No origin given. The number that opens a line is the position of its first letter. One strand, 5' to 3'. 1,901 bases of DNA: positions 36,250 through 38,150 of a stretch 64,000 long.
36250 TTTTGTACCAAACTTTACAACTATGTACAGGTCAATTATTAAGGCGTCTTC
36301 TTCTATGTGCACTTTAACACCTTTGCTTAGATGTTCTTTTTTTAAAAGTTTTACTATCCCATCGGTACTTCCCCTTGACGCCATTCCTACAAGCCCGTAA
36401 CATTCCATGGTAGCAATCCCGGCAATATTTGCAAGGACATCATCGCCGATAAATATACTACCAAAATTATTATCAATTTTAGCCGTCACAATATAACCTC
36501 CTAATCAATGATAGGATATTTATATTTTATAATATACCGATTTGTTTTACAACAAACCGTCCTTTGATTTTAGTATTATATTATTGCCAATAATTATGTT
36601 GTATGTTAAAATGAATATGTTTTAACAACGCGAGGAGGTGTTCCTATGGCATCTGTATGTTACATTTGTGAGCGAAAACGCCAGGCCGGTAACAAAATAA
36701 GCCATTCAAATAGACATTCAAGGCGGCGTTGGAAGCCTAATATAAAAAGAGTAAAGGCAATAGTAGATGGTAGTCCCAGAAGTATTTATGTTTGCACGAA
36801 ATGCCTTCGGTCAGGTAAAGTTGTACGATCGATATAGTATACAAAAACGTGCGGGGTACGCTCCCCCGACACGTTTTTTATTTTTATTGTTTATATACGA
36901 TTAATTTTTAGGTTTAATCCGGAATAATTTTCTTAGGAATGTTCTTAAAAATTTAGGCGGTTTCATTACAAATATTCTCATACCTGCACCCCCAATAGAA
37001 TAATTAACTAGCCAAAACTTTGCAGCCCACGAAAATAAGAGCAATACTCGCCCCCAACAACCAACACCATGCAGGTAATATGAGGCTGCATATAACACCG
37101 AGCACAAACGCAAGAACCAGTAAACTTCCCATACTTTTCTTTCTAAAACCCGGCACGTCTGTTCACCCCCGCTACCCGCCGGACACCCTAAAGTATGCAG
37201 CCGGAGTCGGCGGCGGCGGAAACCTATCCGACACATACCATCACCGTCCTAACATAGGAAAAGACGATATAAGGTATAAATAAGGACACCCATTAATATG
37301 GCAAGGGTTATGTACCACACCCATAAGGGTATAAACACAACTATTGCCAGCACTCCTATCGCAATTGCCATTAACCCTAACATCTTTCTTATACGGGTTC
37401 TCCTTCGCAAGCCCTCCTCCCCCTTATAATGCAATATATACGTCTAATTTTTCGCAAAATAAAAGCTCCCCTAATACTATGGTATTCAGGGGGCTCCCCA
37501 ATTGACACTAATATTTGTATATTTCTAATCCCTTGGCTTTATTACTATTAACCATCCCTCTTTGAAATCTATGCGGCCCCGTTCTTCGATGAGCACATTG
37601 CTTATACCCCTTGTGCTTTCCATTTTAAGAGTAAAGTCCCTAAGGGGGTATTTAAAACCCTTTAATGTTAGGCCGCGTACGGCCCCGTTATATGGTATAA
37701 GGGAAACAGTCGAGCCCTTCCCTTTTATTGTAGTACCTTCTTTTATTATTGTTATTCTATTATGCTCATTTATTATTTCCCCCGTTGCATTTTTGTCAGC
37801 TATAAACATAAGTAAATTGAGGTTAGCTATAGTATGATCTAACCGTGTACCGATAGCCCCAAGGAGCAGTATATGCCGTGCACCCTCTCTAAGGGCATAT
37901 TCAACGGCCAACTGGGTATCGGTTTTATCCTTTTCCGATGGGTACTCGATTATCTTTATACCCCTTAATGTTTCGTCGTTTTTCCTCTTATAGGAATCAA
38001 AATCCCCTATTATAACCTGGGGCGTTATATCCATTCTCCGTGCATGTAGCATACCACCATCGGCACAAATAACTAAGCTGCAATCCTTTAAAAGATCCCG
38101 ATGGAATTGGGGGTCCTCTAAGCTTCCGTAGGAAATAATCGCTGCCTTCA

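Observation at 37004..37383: Tandem pair of paralogous roughly 43-aa single-TM micropeptide genes immediately upstream of spoVM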

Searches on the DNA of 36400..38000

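Call 3: search_rna_families(source=window, start=36400, end=38000, threshold=evalue, max_evalue=10, show_alignments=3)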
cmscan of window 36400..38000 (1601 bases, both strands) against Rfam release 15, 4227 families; matches with E-value up to 10: 4.
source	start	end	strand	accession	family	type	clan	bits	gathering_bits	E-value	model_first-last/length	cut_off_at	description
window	36798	36916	-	RF01692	Bacteroid-trp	Cis-reg; leader;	-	27.8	49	1.7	1-131/131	no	Bacteroidete tryptophan peptide leader RNA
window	37741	37845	-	RF01578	RUF1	Gene; sRNA;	-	19.8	70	0.59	1-264/264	no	Plasmodium RNA of unkown function RUF1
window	37585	37648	+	RF01125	sR4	Gene; snRNA; snoRNA; CD-box;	-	12.8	50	7.7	1-56/56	no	Small nucleolar RNA sR4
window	37720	37755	-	RF01675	CrcZ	Gene; sRNA;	-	12.6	95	1.1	1-398/398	no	Pseudomonas sRNA CrcZ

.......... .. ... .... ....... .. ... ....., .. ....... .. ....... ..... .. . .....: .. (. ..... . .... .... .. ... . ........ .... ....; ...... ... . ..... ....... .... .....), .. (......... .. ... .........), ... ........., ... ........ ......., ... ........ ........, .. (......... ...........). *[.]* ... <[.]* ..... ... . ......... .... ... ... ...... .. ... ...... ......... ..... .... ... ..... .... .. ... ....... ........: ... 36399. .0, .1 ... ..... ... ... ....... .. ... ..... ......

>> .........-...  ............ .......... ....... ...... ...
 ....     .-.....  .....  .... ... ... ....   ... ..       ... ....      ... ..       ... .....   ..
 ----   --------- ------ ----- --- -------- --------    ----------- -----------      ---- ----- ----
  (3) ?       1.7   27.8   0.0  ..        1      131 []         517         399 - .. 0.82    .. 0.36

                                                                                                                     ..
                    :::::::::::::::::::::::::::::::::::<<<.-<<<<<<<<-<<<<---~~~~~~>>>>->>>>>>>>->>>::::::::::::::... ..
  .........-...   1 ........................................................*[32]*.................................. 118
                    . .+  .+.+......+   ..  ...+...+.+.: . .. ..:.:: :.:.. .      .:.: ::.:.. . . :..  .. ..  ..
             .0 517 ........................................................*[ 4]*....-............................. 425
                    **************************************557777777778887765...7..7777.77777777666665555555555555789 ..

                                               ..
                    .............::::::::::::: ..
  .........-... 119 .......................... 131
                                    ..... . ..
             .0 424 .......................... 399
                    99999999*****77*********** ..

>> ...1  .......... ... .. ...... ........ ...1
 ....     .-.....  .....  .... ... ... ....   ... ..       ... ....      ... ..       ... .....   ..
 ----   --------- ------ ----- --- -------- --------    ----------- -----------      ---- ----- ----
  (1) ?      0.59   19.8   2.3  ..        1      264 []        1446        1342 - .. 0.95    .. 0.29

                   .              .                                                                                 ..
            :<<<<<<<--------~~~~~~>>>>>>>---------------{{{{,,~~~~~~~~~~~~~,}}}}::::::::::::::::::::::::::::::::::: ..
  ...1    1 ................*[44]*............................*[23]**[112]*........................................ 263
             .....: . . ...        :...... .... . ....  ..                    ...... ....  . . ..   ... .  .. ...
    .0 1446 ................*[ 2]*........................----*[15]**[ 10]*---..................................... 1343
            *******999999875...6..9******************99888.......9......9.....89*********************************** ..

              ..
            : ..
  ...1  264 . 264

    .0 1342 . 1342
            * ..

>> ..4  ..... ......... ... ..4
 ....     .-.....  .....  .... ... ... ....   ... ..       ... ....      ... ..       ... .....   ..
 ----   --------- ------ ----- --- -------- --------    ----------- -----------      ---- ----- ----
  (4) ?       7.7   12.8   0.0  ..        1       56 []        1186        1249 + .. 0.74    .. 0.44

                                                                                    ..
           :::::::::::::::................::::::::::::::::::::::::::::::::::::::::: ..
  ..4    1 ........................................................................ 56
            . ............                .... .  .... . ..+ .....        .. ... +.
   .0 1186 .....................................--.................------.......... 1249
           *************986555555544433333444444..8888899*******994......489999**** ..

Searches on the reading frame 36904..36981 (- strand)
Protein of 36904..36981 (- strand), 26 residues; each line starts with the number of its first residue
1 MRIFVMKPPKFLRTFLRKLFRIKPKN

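Call 7: search_protein_families(library=pfam, proteins=[window:36904-36981:-], max_evalue=10)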
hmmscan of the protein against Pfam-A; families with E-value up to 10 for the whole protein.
seq(26 aa): 0 families

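Call 8: search_protein_families(library=ncbifam, proteins=[window:36904-36981:-], max_evalue=10)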
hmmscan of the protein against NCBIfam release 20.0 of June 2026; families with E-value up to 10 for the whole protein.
seq(26 aa): 1 family
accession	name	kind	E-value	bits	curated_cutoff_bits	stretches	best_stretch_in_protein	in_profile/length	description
NF033436.3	SpoVM_broad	equivalog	0.031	14.3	31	1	1-25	1-25/26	stage V sporulation protein SpoVM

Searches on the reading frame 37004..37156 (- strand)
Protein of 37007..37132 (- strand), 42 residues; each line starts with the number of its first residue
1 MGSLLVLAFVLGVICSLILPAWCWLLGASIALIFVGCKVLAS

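Call 7: search_protein_families(library=pfam, proteins=[window:37007-37132:-, window:37007-37156:-], max_evalue=10)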
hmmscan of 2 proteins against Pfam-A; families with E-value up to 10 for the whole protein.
seq(42 aa): 0 families

seq(50 aa): 1 family
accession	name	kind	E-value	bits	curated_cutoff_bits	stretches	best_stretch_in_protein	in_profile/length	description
PF10003.15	DUF2244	-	0.91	9.7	27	1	12-49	13-48/138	Integral membrane protein (DUF2244)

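Call 8: search_protein_families(library=ncbifam, proteins=[window:37007-37132:-, window:37007-37156:-], max_evalue=10)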
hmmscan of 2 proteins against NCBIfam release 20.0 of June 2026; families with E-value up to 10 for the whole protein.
seq(42 aa): 0 families

seq(50 aa): 2 families
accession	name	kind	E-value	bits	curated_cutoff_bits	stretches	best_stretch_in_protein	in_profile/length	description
NF045516.2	SepX_GlpR_1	exception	0.041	13.7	160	1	4-41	185-222/293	divisome protein SepX/GlpR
TIGR03480.1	HpnN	hypoth_equivalog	0.068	11.1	751.85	1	7-34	831-856/862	hopanoid biosynthesis associated RND transporter like protein HpnN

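Call 25: find_homologous_proteins(query=A3, max_evalue=10)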
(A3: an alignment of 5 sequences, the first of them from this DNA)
Query A3 (5 sequences) (50 aa, profile of the alignment): 20 proteins with E <= 10 among 31 candidates.
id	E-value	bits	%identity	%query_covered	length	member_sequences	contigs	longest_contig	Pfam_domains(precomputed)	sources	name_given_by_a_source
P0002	2.0e-21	94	39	88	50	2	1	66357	-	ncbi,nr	ncbi:MAG TPA: hypothetical protein VEG39_00280 [Clostridia bacterium]|nr:hypothetical protein [Clost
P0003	2.4e-20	90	78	100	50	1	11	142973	-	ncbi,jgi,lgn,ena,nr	ncbi:MAG: hypothetical protein PHS69_02010 [Firmicutes bacterium]|nr:hypothetical protein [Bacillota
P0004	2.0e-19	87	30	88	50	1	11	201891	-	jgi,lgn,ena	-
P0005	4.0e-19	86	39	88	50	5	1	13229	-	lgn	-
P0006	1.1e-18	85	28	80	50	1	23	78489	-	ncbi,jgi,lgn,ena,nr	ncbi:MAG TPA: hypothetical protein PKU88_04120 [Bacillota bacterium]|nr:hypothetical protein [Clostr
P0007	2.2e-18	84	25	80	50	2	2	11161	-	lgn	-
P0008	2.5e-18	84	30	88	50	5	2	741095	-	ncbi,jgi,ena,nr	ncbi:MAG TPA: hypothetical protein VEB00_09070 [Clostridia bacterium]|nr:hypothetical protein [Clost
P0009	3.8e-18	83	27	88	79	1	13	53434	-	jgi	-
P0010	4.3e-18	83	34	88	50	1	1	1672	-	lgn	-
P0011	5.0e-18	83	27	88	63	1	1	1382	-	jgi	jgi:hypothetical protein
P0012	8.1e-18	82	34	88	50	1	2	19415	-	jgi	jgi:hypothetical protein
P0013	8.8e-18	82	25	80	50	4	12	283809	-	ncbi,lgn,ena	ncbi:MAG: hypothetical protein ACOX3L_12370 [Lutisporaceae bacterium]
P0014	9.8e-18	82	67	96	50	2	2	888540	-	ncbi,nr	ncbi:MAG: hypothetical protein ACOX42_03675 [Clostridia bacterium]|nr:hypothetical protein [Clostrid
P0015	1.2e-17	81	27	88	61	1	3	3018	-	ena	-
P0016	1.3e-17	81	32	88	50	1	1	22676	-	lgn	-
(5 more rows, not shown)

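Call 29: find_encoding_contigs(protein=P0003, flank=5000, max_places=3)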
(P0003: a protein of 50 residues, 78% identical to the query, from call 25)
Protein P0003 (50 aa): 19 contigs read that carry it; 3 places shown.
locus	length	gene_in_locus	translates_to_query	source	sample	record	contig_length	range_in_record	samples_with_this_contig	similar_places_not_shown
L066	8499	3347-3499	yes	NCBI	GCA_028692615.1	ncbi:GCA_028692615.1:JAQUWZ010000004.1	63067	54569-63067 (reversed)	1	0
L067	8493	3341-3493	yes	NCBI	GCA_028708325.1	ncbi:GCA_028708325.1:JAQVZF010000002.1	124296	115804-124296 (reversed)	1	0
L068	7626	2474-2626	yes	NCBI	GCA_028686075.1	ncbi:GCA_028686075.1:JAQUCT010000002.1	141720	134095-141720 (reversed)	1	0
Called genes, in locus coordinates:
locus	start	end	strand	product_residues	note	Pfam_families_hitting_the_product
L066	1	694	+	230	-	PF03793:PASTA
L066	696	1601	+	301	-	PF16745:RsgA_N, PF01926:MMR_HSR1 (faint), PF03193:RsgA_GTPase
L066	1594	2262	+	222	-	PF00834:Ribul_P_3_epim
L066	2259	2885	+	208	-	PF04263:TPK_catalytic, PF04265:TPK_B1_binding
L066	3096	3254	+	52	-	-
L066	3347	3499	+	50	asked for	-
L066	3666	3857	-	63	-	PF00830:Ribosomal_L28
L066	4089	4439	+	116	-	PF03780:Asp23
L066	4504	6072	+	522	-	PF02734:Dak2, PF21645:FakA-like_M, PF13684:FakA-like_C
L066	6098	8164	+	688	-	PF17191:RecG_wedge, PF04851:ResIII, PF00270:DEAD, PF00271:Helicase_C, PF19833:RecG_dom3_C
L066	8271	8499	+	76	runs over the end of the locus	PF00269:SASP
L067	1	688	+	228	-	PF03793:PASTA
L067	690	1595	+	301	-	PF16745:RsgA_N, PF01926:MMR_HSR1 (faint), PF03193:RsgA_GTPase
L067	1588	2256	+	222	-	PF00834:Ribul_P_3_epim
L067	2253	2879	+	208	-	PF04263:TPK_catalytic, PF04265:TPK_B1_binding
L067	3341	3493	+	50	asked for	-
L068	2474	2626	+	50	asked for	-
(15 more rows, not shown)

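Call 30: find_encoding_contigs(protein=P0014, flank=5000, max_places=2)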
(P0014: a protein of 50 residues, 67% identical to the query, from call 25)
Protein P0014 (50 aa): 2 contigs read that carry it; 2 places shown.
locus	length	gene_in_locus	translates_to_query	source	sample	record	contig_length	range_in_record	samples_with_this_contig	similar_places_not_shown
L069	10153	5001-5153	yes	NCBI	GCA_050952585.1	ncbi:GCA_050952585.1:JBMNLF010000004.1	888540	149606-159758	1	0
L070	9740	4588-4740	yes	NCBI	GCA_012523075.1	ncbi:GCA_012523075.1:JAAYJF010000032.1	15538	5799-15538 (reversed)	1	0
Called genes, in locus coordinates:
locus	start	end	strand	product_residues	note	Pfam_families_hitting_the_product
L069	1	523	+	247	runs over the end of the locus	PF00481:PP2C, PF13672:PP2C_2, PF07228:SpoIIE (faint)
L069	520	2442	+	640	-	PF00069:Pkinase, PF07714:PK_Tyr_Ser-Thr, PF01163:RIO1 (faint), PF03109:ABC1, PF03793:PASTA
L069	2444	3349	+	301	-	PF16745:RsgA_N, PF03193:RsgA_GTPase, PF01926:MMR_HSR1 (faint)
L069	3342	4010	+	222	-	PF00834:Ribul_P_3_epim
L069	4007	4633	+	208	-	PF04263:TPK_catalytic, PF04265:TPK_B1_binding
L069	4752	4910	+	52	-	-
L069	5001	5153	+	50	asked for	-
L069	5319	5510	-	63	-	PF00830:Ribosomal_L28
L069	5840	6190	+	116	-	PF03780:Asp23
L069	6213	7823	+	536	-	PF02734:Dak2, PF21645:FakA-like_M, PF13684:FakA-like_C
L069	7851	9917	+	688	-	PF17191:RecG_wedge, PF00270:DEAD, PF04851:ResIII, PF00271:Helicase_C, PF19833:RecG_dom3_C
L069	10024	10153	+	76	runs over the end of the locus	PF00269:SASP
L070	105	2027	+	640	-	PF00069:Pkinase, PF07714:PK_Tyr_Ser-Thr, PF03109:ABC1, PF03793:PASTA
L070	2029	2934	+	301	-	PF16745:RsgA_N, PF03193:RsgA_GTPase, PF01926:MMR_HSR1 (faint)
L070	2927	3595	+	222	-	PF00834:Ribul_P_3_epim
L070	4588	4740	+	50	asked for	-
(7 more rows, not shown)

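Call 31: find_encoding_contigs(protein=P0008, flank=5000, max_places=2)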
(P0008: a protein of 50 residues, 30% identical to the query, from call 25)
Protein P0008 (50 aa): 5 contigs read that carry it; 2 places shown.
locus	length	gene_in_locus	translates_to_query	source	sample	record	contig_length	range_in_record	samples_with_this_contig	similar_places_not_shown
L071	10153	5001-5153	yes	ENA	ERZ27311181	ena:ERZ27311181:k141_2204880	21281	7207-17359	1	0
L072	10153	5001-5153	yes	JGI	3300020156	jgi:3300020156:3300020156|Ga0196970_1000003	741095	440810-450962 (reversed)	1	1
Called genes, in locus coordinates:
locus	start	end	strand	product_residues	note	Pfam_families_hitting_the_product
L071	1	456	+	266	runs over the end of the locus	PF00481:PP2C, PF13672:PP2C_2, PF07228:SpoIIE (faint)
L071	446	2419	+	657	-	PF00069:Pkinase, PF07714:PK_Tyr_Ser-Thr, PF03109:ABC1 (weak), PF03793:PASTA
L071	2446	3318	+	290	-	PF16745:RsgA_N, PF03193:RsgA_GTPase, PF00009:GTP_EFTU (weak), PF01926:MMR_HSR1 (weak)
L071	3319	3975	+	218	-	PF00834:Ribul_P_3_epim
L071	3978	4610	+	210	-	PF04263:TPK_catalytic, PF04265:TPK_B1_binding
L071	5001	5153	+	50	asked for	-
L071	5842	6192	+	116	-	PF03780:Asp23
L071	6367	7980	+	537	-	PF02734:Dak2, PF21645:FakA-like_M, PF13684:FakA-like_C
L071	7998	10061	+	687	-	PF17191:RecG_wedge, PF01336:tRNA_anti-codon (weak), PF04851:ResIII, PF00270:DEAD, PF00271:Helicase_C, PF22590:Cas3-like_C_2 (weak), PF19833:RecG_dom3_C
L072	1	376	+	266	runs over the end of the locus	PF00481:PP2C, PF13672:PP2C_2, PF07228:SpoIIE (faint)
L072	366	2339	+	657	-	PF00069:Pkinase, PF07714:PK_Tyr_Ser-Thr, PF03109:ABC1 (weak), PF03793:PASTA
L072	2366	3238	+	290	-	PF16745:RsgA_N, PF03193:RsgA_GTPase, PF00009:GTP_EFTU (weak), PF01926:MMR_HSR1 (weak)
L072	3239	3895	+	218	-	PF00834:Ribul_P_3_epim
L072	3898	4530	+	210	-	PF04263:TPK_catalytic, PF04265:TPK_B1_binding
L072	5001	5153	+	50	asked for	-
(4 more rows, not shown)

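Call 32: find_encoding_contigs(protein=P0013, flank=5000, max_places=2)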
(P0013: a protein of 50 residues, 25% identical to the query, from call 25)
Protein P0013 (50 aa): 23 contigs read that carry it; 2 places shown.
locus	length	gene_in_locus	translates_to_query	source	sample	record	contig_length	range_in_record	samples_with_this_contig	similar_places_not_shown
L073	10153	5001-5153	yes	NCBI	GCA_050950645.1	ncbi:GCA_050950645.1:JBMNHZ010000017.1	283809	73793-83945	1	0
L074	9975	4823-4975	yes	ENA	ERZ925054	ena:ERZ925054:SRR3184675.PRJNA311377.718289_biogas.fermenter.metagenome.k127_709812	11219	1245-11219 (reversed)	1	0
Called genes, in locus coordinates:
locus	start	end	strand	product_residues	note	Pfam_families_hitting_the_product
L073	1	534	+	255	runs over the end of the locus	PF00481:PP2C, PF13672:PP2C_2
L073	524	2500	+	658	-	PF00069:Pkinase, PF07714:PK_Tyr_Ser-Thr, PF03109:ABC1 (weak), PF03793:PASTA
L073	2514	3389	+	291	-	PF16745:RsgA_N, PF01926:MMR_HSR1 (faint), PF02421:FeoB_N (faint), PF03193:RsgA_GTPase, PF00009:GTP_EFTU (weak)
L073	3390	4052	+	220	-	PF00834:Ribul_P_3_epim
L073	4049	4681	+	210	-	PF04263:TPK_catalytic, PF04265:TPK_B1_binding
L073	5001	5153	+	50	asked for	-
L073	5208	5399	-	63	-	PF00830:Ribosomal_L28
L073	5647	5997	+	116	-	PF03780:Asp23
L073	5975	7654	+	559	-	PF02734:Dak2, PF21645:FakA-like_M, PF13684:FakA-like_C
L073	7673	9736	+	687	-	PF17191:RecG_wedge, PF01336:tRNA_anti-codon (weak), PF04851:ResIII, PF00270:DEAD, PF00271:Helicase_C, PF22590:Cas3-like_C_2 (weak), PF19833:RecG_dom3_C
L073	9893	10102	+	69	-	PF00269:SASP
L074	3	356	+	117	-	?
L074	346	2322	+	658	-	PF00069:Pkinase, PF07714:PK_Tyr_Ser-Thr, PF03109:ABC1 (weak), PF03793:PASTA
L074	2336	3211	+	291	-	PF16745:RsgA_N, PF01926:MMR_HSR1 (faint), PF02421:FeoB_N (faint), PF03193:RsgA_GTPase, PF00009:GTP_EFTU (weak)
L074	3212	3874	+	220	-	PF00834:Ribul_P_3_epim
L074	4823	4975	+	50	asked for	-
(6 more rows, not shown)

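Call 41: search_protein_families(library=pfam, alignment_id=A6, max_evalue=1)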
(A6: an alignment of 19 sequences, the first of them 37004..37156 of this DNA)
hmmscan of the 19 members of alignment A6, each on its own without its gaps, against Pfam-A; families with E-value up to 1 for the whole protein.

A. member 1, window:37004-37156:- (50 aa): 1 family
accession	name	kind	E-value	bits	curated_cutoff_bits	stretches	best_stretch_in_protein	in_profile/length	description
PF10003.15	DUF2244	-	0.91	9.7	27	1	12-49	13-48/138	Integral membrane protein (DUF2244)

B. families by the number of members that match (of 19 scanned): 12 families
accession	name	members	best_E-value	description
PF06677.18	Auto_anti-p27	6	0.044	Sjogren's syndrome/scleroderma autoantigen 1 (Autoantigen p27)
PF19762.4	DUF6249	2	0.23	Domain of unknown function (DUF6249)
PF24661.1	DUF7649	1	0.0015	Domain of unknown function (DUF7649)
PF00796.23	PSI_8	1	0.0094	Photosystem I reaction centre subunit VIII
PF07331.16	TctB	1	0.034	Tripartite tricarboxylate transporter TctB family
PF06298.16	PsbY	1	0.051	Photosystem II protein Y (PsbY)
PF13129.11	DUF3953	1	0.052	Protein of unknown function (DUF3953)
PF10947.13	DUF2628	1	0.068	Protein of unknown function (DUF2628)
PF03839.21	Sec62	1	0.15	Translocation protein Sec62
PF11990.13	DUF3487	1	0.21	Protein of unknown function (DUF3487)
PF11381.13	DUF3185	1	0.3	Protein of unknown function (DUF3185)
PF10003.15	DUF2244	1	0.91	Integral membrane protein (DUF2244)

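Call 82: search_solved_structures(query=A8, max_evalue=10)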
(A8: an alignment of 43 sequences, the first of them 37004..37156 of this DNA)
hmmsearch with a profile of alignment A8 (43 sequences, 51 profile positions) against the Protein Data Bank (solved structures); distinct sequences matched with E-value up to 10: 4.
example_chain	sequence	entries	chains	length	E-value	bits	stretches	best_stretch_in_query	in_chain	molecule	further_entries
6tcl_I1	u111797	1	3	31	0.82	12.7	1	21-37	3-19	Photosystem I reaction center subunit VIII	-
6tcl_I2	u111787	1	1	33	0.96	12.5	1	21-37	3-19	Photosystem I reaction center subunit VIII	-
8z9d_5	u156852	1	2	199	2.5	11.1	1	19-35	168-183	Photosystem II reaction center proteins PsbY, chloroplastic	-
6jeo_aI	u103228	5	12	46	6.1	9.9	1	21-37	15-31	Photosystem I reaction center subunit VIII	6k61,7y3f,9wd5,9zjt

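Call 88: predict_structure(alignment_id=A6)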
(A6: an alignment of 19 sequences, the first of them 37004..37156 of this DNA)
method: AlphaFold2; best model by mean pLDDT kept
length: 50 residues; sequences in the alignment: 19
mean_pLDDT: 80.9   pTM: 0.39
mean pLDDT of the five models: 80.9, 80.9, 79.7, 79.6, 76.0
residues with pLDDT >= 90: 15; 70-90: 23; 50-70: 11; < 50: 1
segments of 3 or more residues with pLDDT < 50: none
pLDDT, mean of each block of 10 residues (from residue 1): 55 85 88 90 86
secondary structure, 60 per line:
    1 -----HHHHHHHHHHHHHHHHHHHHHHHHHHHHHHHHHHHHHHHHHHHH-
elements in order: H6-49
